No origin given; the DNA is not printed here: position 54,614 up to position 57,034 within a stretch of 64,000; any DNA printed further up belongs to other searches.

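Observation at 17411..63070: ~46-kb protein-glycosylation island: AglB, GlcNAc-1-P transferase, ~20 glycosyltransferases, two flippases, three Dol-P-sugar synthases paired with GT-C enzymes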

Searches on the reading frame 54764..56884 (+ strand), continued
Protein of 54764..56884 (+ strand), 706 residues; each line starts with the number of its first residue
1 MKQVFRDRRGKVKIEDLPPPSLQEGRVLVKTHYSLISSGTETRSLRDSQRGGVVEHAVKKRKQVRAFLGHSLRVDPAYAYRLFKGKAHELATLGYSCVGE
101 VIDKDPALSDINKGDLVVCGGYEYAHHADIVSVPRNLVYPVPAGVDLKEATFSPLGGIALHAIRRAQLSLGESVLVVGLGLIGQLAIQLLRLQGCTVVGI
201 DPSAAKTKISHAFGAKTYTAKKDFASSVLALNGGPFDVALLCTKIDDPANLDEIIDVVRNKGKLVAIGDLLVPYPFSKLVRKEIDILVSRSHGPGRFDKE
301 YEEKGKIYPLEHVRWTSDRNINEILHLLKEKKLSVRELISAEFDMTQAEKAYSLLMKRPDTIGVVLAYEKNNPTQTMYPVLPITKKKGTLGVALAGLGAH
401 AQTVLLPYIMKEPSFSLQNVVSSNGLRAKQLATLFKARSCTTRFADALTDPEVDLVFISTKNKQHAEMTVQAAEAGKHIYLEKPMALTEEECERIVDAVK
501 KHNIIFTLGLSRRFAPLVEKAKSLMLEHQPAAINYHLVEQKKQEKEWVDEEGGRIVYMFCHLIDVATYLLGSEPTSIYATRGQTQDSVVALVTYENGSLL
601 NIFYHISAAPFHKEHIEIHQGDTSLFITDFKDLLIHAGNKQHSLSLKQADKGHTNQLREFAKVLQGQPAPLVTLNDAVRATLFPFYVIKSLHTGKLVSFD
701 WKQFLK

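Call 57: find_encoding_contigs(protein=P0134, flank=10000, max_places=2)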
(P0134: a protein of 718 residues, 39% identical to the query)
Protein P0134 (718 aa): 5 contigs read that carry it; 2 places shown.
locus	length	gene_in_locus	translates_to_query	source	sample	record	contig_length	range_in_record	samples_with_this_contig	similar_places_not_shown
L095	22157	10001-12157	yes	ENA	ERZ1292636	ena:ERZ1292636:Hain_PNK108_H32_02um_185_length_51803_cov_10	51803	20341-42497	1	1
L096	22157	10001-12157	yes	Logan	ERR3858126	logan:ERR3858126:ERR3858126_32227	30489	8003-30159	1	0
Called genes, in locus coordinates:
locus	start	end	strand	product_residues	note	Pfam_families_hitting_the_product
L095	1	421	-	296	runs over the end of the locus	PF00535:Glycos_transf_2, PF13641:Glyco_tranf_2_3, PF13632:Glyco_trans_2_3 (weak)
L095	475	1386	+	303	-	PF01075:Glyco_transf_9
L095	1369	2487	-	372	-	PF01075:Glyco_transf_9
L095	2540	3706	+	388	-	PF13439:Glyco_transf_4 (weak), PF00534:Glycos_transf_1, PF13692:Glyco_trans_1_4, PF13524:Glyco_trans_1_2 (weak)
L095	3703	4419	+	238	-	PF00535:Glycos_transf_2, PF13641:Glyco_tranf_2_3 (weak)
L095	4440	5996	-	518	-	PF02310:B12-binding, PF04055:Radical_SAM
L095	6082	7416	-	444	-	-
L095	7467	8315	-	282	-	PF02353:CMAS (weak), PF13489:Methyltransf_23, PF13847:Methyltransf_31, PF08241:Methyltransf_11, PF08242:Methyltransf_12, PF13649:Methyltransf_25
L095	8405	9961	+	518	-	PF13231:PMT_2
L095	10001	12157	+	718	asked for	PF00107:ADH_zinc_N, PF03447:NAD_binding_3 (faint), PF01408:GFO_IDH_MocA, PF22725:GFO_IDH_MocA_C3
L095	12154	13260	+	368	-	-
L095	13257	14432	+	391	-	PF13439:Glyco_transf_4, PF13579:Glyco_trans_4_4, PF00534:Glycos_transf_1, PF13692:Glyco_trans_1_4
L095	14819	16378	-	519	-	PF02310:B12-binding, PF04055:Radical_SAM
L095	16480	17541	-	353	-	PF00107:ADH_zinc_N, PF13602:ADH_zinc_N_2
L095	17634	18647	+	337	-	PF00953:Glycos_transf_4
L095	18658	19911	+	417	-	PF01943:Polysacc_synt, PF13440:Polysacc_synt_3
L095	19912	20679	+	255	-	PF00535:Glycos_transf_2, PF13641:Glyco_tranf_2_3 (weak)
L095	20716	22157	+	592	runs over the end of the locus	PF02543:Carbam_trans_N, PF16861:Carbam_trans_C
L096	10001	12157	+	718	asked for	PF00107:ADH_zinc_N, PF03447:NAD_binding_3 (faint), PF01408:GFO_IDH_MocA, PF22725:GFO_IDH_MocA_C3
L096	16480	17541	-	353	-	PF00107:ADH_zinc_N, PF13602:ADH_zinc_N_2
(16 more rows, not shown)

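Call 70: find_encoding_contigs(protein=P0195, flank=8000, max_places=1)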
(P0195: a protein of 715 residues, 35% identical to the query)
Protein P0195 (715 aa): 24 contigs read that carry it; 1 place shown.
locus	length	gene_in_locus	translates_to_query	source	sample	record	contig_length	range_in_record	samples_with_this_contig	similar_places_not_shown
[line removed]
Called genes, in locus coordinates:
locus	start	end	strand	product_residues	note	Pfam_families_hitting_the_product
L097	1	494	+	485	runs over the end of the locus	PF01943:Polysacc_synt, PF13440:Polysacc_synt_3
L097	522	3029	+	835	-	PF00754:F5_F8_type_C (weak)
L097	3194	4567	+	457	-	PF04932:Wzy_C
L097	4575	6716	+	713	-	PF16889:Hepar_II_III_N, PF07940:Hepar_II_III_C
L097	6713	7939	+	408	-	PF13439:Glyco_transf_4, PF00534:Glycos_transf_1 (weak), PF13692:Glyco_trans_1_4 (weak), PF13524:Glyco_trans_1_2 (weak)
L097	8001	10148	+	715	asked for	PF01488:Shikimate_DH (faint), PF02254:TrkA_N (faint), PF02826:2-Hacid_dh_C (faint), PF13478:XdhC_C (faint), PF00107:ADH_zinc_N, PF01118:Semialdhyde_dh (weak), PF01408:GFO_IDH_MocA, PF03447:NAD_binding_3 (weak), +1 more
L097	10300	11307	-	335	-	PF13439:Glyco_transf_4 (weak), PF13579:Glyco_trans_4_4, PF20706:GT4-conflict, PF00534:Glycos_transf_1, PF13692:Glyco_trans_1_4, PF13524:Glyco_trans_1_2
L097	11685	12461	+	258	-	PF08241:Methyltransf_11, PF13489:Methyltransf_23, PF13649:Methyltransf_25 (weak), PF08242:Methyltransf_12 (weak), PF13847:Methyltransf_31 (weak)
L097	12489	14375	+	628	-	PF13522:GATase_6, PF13537:GATase_7, PF00733:Asn_synthase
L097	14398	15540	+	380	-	PF13439:Glyco_transf_4, PF13579:Glyco_trans_4_4, PF00534:Glycos_transf_1, PF13692:Glyco_trans_1_4, PF13524:Glyco_trans_1_2 (weak)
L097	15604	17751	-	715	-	PF08240:ADH_N (weak), PF00107:ADH_zinc_N, PF01408:GFO_IDH_MocA, PF02894:GFO_IDH_MocA_C (weak), PF22725:GFO_IDH_MocA_C3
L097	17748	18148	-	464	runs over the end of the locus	PF04015:DUF362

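Call 71: find_encoding_contigs(protein=P0138, flank=8000, max_places=1)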
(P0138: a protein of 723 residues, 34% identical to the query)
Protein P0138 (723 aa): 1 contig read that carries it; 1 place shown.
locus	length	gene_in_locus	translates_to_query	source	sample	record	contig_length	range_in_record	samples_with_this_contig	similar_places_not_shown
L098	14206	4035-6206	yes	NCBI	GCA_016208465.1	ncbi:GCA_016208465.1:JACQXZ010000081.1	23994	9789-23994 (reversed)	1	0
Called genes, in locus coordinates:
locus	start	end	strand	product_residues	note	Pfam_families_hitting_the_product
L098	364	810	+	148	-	-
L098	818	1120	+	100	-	-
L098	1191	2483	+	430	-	PF00202:Aminotran_3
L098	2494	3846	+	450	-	-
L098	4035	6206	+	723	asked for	PF02826:2-Hacid_dh_C (faint), PF00107:ADH_zinc_N, PF01408:GFO_IDH_MocA, PF02894:GFO_IDH_MocA_C (faint), PF22725:GFO_IDH_MocA_C3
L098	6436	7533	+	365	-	PF02350:Epimerase_2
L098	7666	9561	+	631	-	PF13522:GATase_6, PF13537:GATase_7, PF00733:Asn_synthase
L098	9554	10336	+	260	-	PF01943:Polysacc_synt (weak)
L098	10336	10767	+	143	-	-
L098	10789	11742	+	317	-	PF01073:3Beta_HSD, PF01370:Epimerase, PF02719:Polysacc_synt_2, PF04321:RmlD_sub_bind, PF13460:NAD_binding_10, PF16363:GDP_Man_Dehyd, PF07993:NAD_binding_4 (weak)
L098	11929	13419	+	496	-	PF13439:Glyco_transf_4, PF13579:Glyco_trans_4_4 (faint), PF00534:Glycos_transf_1, PF13692:Glyco_trans_1_4, PF13524:Glyco_trans_1_2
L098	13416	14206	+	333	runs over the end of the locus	PF00535:Glycos_transf_2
